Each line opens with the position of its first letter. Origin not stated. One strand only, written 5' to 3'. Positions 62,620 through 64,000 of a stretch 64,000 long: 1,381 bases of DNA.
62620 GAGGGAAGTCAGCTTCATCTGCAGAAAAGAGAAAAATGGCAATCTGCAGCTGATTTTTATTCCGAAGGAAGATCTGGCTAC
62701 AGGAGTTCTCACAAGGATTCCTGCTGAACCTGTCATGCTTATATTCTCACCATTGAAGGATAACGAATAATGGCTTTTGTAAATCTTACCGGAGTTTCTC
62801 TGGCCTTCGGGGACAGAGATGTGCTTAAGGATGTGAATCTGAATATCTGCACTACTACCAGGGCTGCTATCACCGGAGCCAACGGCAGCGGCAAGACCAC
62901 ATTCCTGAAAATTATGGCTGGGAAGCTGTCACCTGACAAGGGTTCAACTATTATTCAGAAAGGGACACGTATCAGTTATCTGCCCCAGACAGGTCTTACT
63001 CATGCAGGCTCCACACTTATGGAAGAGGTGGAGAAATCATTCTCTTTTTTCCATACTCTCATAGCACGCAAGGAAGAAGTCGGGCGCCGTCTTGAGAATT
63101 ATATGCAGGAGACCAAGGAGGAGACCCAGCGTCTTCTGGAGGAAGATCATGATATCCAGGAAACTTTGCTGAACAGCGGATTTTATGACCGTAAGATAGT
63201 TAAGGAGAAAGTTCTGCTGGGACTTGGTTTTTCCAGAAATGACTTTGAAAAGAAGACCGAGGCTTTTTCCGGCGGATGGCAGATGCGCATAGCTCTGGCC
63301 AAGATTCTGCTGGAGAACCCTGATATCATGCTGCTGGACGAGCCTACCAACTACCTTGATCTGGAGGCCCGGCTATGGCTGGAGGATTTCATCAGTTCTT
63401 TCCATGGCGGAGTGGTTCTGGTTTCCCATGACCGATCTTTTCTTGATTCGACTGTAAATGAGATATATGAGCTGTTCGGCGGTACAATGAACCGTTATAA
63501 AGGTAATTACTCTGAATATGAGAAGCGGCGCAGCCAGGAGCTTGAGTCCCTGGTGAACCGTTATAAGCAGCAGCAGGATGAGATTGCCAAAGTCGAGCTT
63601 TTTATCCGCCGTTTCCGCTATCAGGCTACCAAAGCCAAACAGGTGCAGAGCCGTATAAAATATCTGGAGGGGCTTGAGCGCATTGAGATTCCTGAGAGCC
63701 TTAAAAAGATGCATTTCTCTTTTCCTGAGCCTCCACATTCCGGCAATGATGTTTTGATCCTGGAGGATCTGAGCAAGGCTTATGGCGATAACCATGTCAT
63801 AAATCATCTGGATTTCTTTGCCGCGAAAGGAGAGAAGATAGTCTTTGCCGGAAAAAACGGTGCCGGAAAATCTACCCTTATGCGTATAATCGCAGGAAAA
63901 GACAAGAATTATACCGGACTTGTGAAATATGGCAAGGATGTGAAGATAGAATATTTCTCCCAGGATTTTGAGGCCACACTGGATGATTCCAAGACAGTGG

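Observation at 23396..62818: Over-represented motif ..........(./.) in intergenic inverted repeats and, in mRNA-sense orientation, inside many CDSs in all three frames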

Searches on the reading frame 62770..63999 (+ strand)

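Call 34: search_protein_families(library=pfam, proteins=[window:62770-63999:+], max_evalue=0.001)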
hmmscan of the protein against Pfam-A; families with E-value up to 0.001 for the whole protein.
window:62770-63999:+ (410 aa): 14 families
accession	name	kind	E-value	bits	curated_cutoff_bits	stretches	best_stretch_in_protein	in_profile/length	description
PF00005.33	ABC_tran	-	8.5e-34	117.5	25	2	19-194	1-137/137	ABC transporter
PF12848.13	ABC_tran_Xtn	-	2.6e-24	85.5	25.9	1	234-316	2-85/85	ABC transporter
PF13304.12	AAA_21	-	5e-11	43.7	27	1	32-100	2-83/304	AAA domain, putative AbiEii toxin, Type IV TA system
PF13555.12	AAA_29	-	2.9e-07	30.6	27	0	31-47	24-40/61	P-loop containing region of AAA domain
PF13175.12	AAA_15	-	3.7e-07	30.5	32.1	0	33-274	27-262/374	AAA ATPase domain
PF13521.12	AAA_28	-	4.3e-05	24.2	27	0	32-52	2-22/164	AAA domain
PF03193.22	RsgA_GTPase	-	0.0001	22.7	30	0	353-385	105-137/174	RsgA GTPase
PF00485.24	PRK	-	0.0002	21.7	22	0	251-349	34-131/196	Phosphoribulokinase / Uridine kinase family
PF05729.18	NACHT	-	0.00035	20.9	26.7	0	33-53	4-24/167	NACHT domain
PF06414.18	Zeta_toxin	-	0.00042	20.2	22.3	0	357-391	19-53/199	Zeta toxin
PF13401.12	AAA_22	-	0.00066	20.4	27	0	33-115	9-82/130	AAA domain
PF02463.25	SMC_N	-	0.00068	19.6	40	0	31-228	26-205/220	RecF/RecN/SMC N terminal domain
PF02367.23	TsaE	-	0.0007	20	26.6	0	351-375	18-42/128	Threonylcarbamoyl adenosine biosynthesis protein TsaE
PF25199.1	nSTAND_NTPase5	-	0.00083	19.6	34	0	32-62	44-74/145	Novel STAND NTPase 5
